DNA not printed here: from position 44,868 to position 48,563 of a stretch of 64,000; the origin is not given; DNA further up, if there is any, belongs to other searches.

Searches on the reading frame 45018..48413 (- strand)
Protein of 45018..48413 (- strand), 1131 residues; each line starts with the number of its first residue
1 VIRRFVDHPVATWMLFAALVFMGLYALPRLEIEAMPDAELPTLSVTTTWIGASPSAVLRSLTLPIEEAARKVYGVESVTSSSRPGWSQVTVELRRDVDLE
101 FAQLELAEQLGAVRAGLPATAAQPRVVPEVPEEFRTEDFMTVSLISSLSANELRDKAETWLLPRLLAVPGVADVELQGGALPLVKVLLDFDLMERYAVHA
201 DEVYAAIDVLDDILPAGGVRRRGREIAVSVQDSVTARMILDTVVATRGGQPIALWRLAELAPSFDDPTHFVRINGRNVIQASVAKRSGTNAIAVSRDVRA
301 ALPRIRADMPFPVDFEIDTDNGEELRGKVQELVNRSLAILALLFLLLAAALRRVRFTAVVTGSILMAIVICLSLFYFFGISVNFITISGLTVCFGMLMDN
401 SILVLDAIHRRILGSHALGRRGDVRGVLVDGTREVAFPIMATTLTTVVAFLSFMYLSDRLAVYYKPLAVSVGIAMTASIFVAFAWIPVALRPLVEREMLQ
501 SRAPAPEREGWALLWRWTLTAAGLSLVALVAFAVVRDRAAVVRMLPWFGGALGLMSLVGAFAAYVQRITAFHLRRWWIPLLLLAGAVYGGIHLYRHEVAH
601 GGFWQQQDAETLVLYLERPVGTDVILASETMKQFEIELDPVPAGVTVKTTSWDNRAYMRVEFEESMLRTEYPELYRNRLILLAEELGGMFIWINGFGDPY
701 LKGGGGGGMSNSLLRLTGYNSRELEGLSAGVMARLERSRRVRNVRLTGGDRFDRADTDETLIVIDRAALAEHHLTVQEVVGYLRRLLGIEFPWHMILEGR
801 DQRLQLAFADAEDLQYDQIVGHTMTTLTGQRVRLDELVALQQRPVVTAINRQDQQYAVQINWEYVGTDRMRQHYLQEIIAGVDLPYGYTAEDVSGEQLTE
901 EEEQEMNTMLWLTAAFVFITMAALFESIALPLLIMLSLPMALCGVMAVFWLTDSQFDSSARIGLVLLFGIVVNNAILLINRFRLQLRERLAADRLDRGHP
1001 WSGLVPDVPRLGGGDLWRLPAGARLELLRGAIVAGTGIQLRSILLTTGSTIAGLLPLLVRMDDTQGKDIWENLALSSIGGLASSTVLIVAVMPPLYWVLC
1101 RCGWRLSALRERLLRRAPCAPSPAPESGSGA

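Call 14: search_protein_families(library=pfam, proteins=[window:45018-48413:-], max_evalue=0.001)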
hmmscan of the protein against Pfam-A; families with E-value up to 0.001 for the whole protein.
window:45018-48413:- (1131 aa): 3 families
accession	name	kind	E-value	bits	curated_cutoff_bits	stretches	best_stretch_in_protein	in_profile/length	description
PF00873.25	ACR_tran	-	2.2e-125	420.1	28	3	1-496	1-492/1021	AcrB/AcrD/AcrF family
PF02355.23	SecD_SecF_C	-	1.8e-07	31.2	20.5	0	892-989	19-115/189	Protein export membrane protein SecD/SecF, C-terminal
PF03176.21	MMPL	-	0.00014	21.4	20.5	1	897-989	136-233/333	MMPL family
